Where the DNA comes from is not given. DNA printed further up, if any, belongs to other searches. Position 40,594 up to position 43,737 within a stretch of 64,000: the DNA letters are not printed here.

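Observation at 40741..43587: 948-aa protein with C-terminal SLOG/LOG-like Rossmannoid domain: candidate nucleotide-sensing or nucleotide-processing conflict protein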

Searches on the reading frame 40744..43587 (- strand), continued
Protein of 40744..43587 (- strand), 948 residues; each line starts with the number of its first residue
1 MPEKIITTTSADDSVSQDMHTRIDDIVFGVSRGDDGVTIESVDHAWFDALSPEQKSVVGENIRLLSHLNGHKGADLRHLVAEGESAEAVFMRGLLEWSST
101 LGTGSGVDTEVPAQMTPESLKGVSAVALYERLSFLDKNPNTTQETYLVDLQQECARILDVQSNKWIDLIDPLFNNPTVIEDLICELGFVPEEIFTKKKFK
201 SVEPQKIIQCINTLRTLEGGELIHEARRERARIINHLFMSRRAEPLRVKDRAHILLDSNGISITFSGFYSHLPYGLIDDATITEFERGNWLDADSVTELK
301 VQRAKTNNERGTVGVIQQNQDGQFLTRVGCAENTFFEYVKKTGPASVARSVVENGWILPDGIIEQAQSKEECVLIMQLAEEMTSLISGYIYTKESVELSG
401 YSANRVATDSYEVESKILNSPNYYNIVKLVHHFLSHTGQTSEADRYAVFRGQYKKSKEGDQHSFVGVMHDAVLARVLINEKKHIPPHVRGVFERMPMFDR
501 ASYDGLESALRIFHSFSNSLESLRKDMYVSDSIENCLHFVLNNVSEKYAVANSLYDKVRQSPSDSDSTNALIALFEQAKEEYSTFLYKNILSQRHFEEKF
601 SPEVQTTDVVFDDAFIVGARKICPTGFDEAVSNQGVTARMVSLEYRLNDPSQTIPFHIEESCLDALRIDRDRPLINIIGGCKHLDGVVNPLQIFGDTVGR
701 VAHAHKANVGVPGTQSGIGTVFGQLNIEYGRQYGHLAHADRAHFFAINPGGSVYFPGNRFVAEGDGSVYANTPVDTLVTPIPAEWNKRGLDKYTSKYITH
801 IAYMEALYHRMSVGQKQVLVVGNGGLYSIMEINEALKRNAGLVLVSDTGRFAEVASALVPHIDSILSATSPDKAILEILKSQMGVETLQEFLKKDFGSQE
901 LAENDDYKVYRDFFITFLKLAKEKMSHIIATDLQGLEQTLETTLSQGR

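Call 37: predict_structure(alignment_id=A1)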
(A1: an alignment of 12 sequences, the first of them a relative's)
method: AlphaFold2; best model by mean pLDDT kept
length: 948 residues; sequences in the alignment: 12
mean_pLDDT: 84.6   pTM: 0.66
mean pLDDT of the five models: 84.6, 82.3, 81.9, 81.2, 76.7
residues with pLDDT >= 90: 392; 70-90: 460; 50-70: 63; < 50: 33
segments of 3 or more residues with pLDDT < 50: 1-10, 33-37, 392-399, 646-652
pLDDT, mean of each block of 10 residues (from residue 1): 35 71 81 51 82 88 90 87 89 88 72 87 87 89 86 93 91 92 92 90 93 90 89 94 88 87 89 92 93 93 89 87 89 84 91 91 88 93 87 45 63 86 92 88 89 82 92 91 85 89 80 85 73 80 71 81 79 91 84 72 78 92 88 90 56 56 84 89 68 90 94 87 92 89 91 85 77 89 80 81 82 86 90 89 90 93 91 93 88 90 92 93 91 93 75
secondary structure, 60 per line:
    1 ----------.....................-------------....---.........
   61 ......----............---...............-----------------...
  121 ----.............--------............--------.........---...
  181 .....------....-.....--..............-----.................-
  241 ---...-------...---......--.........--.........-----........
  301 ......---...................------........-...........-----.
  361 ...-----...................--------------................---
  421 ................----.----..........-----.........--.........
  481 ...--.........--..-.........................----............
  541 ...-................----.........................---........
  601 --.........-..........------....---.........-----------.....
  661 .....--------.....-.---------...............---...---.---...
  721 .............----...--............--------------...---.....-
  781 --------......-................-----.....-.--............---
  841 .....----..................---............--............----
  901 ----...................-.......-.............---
elements in order (helices of 4 or more, strands of 3 or more residues): H11-31 H45-48 H52-66 H71-82 H86-100 H125-137 H146-157 H166-174 H178-185 H192-195 H197-201 H204-217 H223-239 E254-256 E260-265 E268-273 H279-287 H293-306 H310-328 H335-342 H344-354 H360-363 H369-387 H402-417 H421-436 E446-455 E461-469 E472-479 H480-483 H486-494 H500-524 H529-543 H545-560 H565-589 H593-600 E603-611 H613-622 H629-632 E636-644 H656-665 E674-678 H690-704 E708-710 H718-733 E743-749 E769-771 E775-779 H789-794 H796-811 E817-821 H826-837 E841-845 H850-867 H871-882 H885-896 H905-923 E928-931 H933-945
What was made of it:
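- On SLOG superfamily, LSDAT_prok (PF18171): The model's pLDDT is ~85-93 over aa 660-940 (call 37).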

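Call 38: search_protein_representatives(alignment_id=A1)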
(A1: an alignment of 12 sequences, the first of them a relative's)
Query: 12 sequences, 976 profile positions. Proteins with E-value up to 0.001 (for the whole library): 187; up to 1e-10: 112; up to 1e-30: 86. The best 150 are listed.
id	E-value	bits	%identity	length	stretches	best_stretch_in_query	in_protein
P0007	0.0e+00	1437.0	-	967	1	2-974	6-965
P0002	0.0e+00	1399.5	-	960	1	8-973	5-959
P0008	0.0e+00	1359.8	-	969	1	5-974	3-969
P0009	0.0e+00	1293.1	-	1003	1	6-975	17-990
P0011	0.0e+00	1213.5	-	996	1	9-972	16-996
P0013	0.0e+00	1207.0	-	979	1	11-974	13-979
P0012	0.0e+00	1097.8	-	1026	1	1-975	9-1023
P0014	0.0e+00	1091.2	-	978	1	10-973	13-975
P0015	0.0e+00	1071.1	-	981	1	9-971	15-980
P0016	0.0e+00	1044.5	-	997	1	12-974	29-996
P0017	0.0e+00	1026.2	-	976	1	16-974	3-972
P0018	0.0e+00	1018.6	-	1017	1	13-975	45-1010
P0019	9.6e-299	1010.1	-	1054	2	224-972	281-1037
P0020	1.1e-298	1009.9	-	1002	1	15-972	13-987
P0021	1.4e-293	993.0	-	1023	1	15-969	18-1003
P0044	7.8e-153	527.1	-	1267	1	164-972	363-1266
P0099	7.4e-24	100.2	-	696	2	630-913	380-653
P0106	6.9e-15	70.5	-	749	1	162-390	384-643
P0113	1.2e-12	63.1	-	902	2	633-886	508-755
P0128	3.7e-08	48.2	-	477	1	698-898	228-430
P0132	6.7e-07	44.1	-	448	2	684-749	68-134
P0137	1.2e-06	43.2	-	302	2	686-758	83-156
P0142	5.0e-06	41.2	-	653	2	685-895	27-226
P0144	5.4e-06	41.1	-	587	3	684-794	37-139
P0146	8.3e-06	40.4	-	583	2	833-887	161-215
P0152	1.5e-05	39.6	-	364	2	769-884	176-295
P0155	2.2e-05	39.1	-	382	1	717-896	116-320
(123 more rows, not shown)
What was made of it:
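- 40741..43587 (-): Gene for the 948-aa protein (stop codon 40741-40743). In the 1.84-billion-representative library, 187 proteins match at E<=1e-3 and 86 at E<=1e-30 (call 38).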

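Call 43: fold_search(model_id=the predicted structure, library=pdb)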
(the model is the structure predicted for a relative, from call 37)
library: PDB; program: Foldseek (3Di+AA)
matches with E <= 10: 597; with E <= 0.001: 136
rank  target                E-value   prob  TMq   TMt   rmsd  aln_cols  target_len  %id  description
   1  7mbt_A                6.6e-07  1.00  0.23  0.22   7.0       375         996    9  Cryo-EM structure of zebrafish TRPM5 E337A mutant in the presence of 5 mM calcium (low calcium occupancy in the transm (released 2021-07-07)
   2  8e6q_A                6.9e-07  1.00  0.25  0.18   5.0       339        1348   15  Human TRPM2 ion channel in 1 mM ADPR (released 2024-08-14)
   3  8e6v                  8.6e-07  1.00  0.24  0.31   5.8       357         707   15  MHR1/2 and NUDT9H of human TRPM2 in 1 mM dADPR (local refinement) (released 2024-08-14)
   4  8sib                  9.7e-07  1.00  0.22  0.41   7.7       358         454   17  Cryo-EM structure of TRPM7 MHR1-3 domain (released 2023-05-17)
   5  6pkx_A                1.3e-06  1.00  0.23  0.19   5.4       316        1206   17  Cryo-EM structure of the zebrafish TRPM2 channel in the presence of ADPR and Ca2+ (released 2019-08-28)
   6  9o80_B                1.7e-06  1.00  0.22  0.20   7.3       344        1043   15  Cryo-EM structure of apo rabbit TRPM3 having 3 resting and 1 activated subunits at 37 degrees Celsius (released 2025-12-17)
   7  9n4j_A                2.0e-06  1.00  0.22  0.21   6.9       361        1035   14  Cryo-EM structure of rabbit TRPM3 in complex with CIM0216 at 18 degrees Celsius (released 2025-12-17)
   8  9p3q_A                2.1e-06  1.00  0.21  0.21   7.2       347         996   10  Zebrafish TRPM5 D797A mutant with 5mM calcium (released 2026-01-07)
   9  6pur_A                2.2e-06  1.00  0.25  0.19   4.8       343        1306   14  Human TRPM2 bound to ADPR (released 2019-09-25)
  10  9n1n_A                2.6e-06  1.00  0.23  0.21   7.1       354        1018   16  Cryo-EM structure of rabbit TRPM3 in complex with CIM0216 in activated state at 18 degrees Celsius (released 2025-12-17)
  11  9o82_A                3.0e-06  1.00  0.23  0.21   7.2       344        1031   16  Cryo-EM structure of apo rabbit TRPM3 having 2 resting and 2 activated subunits (para position) at 37 degrees Celsius (released 2025-12-17)
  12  9qhp_A                3.4e-06  1.00  0.23  0.24   6.7       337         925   15  Cryo-EM structure of mouse TRPM3 alpha 2 in complex with antagonist Isosakuranetin (released 2026-02-11)
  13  9o82_C                3.9e-06  1.00  0.23  0.21   7.1       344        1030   16  Cryo-EM structure of apo rabbit TRPM3 having 2 resting and 2 activated subunits (para position) at 37 degrees Celsius (released 2025-12-17)
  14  6drj_A                5.4e-06  1.00  0.24  0.18   5.0       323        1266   16  Structure of TRPM2 ion channel receptor by single particle electron cryo-microscopy, ADPR/Ca2+ bound state (released 2018-09-19)
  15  9qhn_A                6.7e-06  1.00  0.24  0.23   6.9       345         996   15  Cryo-EM structure of mouse TRPM3 alpha 2 in APO state (released 2026-02-11)
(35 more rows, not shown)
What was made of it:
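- On SLOG superfamily, LSDAT_prok (PF18171): Foldseek PDB top 50 are all TRPM chains, E 6.6e-7 to 3.8e-5, prob 1.00 (call 43).
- Closest known: TRPM channel N-terminal MHR1/2 domain. Same: Same fold, and the best structural match (call 43).
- Checked: The AF2 model (mean pLDDT 84.6; call 37) gives TRPM2/3/4/5/7/8 MHR1/2 as all 50 top Foldseek PDB hits (E down to 6.6e-7, prob 1.00, 316-375 aligned columns; call 43).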

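Call 48: find_related_loci(query=A1, collection=genome_contigs, flank=8000)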
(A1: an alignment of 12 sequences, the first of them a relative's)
Query A1 (948 aa) in genome_contigs; peptide patterns used: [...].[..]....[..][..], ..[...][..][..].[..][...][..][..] (x = any residue, [..] = any of these).
123 stretches matched a pattern; 14 encode a relative of the query (tblastn E <= 1e-3); 12 distinct loci.
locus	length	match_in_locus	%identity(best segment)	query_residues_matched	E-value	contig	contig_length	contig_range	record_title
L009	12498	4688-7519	53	23-945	0e+0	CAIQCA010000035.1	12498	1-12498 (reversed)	uncultured bacterium isolate AM_bin-1725 genome assembly, contig: bin-1725:035/167, whole genome shotgun sequence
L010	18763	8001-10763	50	40-944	0e+0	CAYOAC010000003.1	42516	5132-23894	MAG TPA_asm: uncultured Candidatus Saccharibacteria bacterium isolate SRP286056_co3_500 genome assembly, contig: NODE_53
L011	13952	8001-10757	54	43-944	0e+0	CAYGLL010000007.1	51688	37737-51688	MAG TPA_asm: uncultured Candidatus Saccharibacteria bacterium isolate ERP113451_co5_314 genome assembly, contig: NODE_17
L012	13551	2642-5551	38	1-944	0e+0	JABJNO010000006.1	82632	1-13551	MAG: Candidatus Parcubacteria bacterium isolate SI075_bin20 k141_673003, whole genome shotgun sequence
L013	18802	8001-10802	38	50-946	0e+0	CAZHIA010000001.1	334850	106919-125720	MAG TPA_asm: uncultured Candidatus Saccharibacteria bacterium isolate SRP257259_co1_13 genome assembly, contig: NODE_15_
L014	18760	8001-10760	39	53-946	0e+0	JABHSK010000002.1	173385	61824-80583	MAG: Candidatus Parcubacteria bacterium isolate SI039_bin36 k141_2263554, whole genome shotgun sequence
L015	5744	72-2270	35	252-946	1e-134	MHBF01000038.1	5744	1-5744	MAG: Lentisphaerae bacterium GWF2_44_16 gwf2_scaffold_16689, whole genome shotgun sequence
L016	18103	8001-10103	50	51-946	1e-115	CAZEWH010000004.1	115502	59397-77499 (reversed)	MAG TPA_asm: uncultured Gammaproteobacteria bacterium isolate SRP077602_co5_241 genome assembly, contig: NODE_491_length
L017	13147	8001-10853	34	47-945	9e-155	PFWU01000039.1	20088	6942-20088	MAG: Candidatus Uhrbacteria bacterium CG_4_9_14_3_um_filter_50_9 CG_4_9_14_3_um_filter_150_scaffold_2235_c, whole genome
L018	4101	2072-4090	34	43-690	5e-115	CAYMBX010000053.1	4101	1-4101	MAG TPA_asm: uncultured Gammaproteobacteria bacterium isolate SRP093185_co1_85 genome assembly, contig: NODE_16352_lengt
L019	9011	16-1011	43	595-920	3e-78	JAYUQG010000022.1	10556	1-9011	MAG: bacterium isolate GL114_DN_metabat_102 GL114_DN_metabat_102_21, whole genome shotgun sequence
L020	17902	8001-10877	32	28-945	7e-146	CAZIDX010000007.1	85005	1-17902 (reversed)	MAG TPA_asm: uncultured Gammaproteobacteria bacterium isolate SRP167671_co2_164 genome assembly, contig: NODE_314_length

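Call 61: search_protein_families(library=pfam, proteins=[L014:10936-11460:-, L016:10249-10785:-, L020:11147-11758:-, L017:11039-11821:-, L013:11795-12529:-, L004:5242-6252:+, L004:4327-5181:+, L020:7062-8000:-, P0044, P0106], max_evalue=0.1)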
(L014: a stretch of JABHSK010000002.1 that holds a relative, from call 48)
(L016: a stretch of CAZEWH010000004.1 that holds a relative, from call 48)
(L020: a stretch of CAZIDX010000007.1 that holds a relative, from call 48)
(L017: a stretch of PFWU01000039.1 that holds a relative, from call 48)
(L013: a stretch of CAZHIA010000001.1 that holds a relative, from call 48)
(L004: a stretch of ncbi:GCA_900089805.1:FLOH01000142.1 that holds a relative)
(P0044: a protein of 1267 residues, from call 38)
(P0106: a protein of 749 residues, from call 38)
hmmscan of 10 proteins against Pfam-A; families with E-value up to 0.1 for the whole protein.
L014:10936-11460:- (174 aa): 1 family
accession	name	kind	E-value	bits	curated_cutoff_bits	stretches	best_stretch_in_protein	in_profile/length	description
PF04232.17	SpoVS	-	0.00046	20.3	24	1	70-118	26-74/83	Stage V sporulation protein S (SpoVS)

L016:10249-10785:- (178 aa): 1 family
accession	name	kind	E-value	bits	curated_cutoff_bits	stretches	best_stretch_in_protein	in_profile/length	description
PF14083.11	PGDYG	-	6.1e-09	36.6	27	1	75-175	3-102/102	PGDYG protein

L020:11147-11758:- (203 aa): 0 families

L017:11039-11821:- (260 aa): 0 families

L013:11795-12529:- (244 aa): 0 families

L004:5242-6252:+ (336 aa): 4 families
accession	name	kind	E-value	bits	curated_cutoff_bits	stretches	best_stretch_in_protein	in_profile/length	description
PF02572.21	CobA_CobO_BtuR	-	1.7e-48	165.5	25.7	1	162-336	3-172/172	ATP:corrinoid adenosyltransferase BtuR/CobO/CobP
PF00293.34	NUDIX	-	2.4e-14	53.9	21.1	1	11-124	8-118/134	NUDIX domain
PF22327.2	Nudt16-like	-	6e-06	26.7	27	1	36-102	33-96/161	U8 snoRNA-decapping enzyme-like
PF13869.12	NUDIX_2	-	0.088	12.6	27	0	37-71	69-106/188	Nucleotide hydrolase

L004:4327-5181:+ (284 aa): 0 families

L020:7062-8000:- (312 aa): 2 families
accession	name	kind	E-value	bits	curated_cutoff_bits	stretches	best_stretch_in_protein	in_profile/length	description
PF00117.34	GATase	-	1.2e-15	58.1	22.8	1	108-253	39-173/190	Glutamine amidotransferase class-I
PF07722.19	Peptidase_C26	-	0.035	14.3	20.5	0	126-174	78-126/219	Peptidase C26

P0044 (1267 aa): 2 families
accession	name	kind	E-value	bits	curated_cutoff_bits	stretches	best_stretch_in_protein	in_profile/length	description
PF18171.6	LSDAT_prok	-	2.2e-05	24.3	25.4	1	1118-1171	109-162/195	SLOG in TRPM, prokaryote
PF18139.7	LSDAT_euk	-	0.0026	17.6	25.7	1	1127-1181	173-229/266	SLOG in TRPM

P0106 (749 aa): 0 families
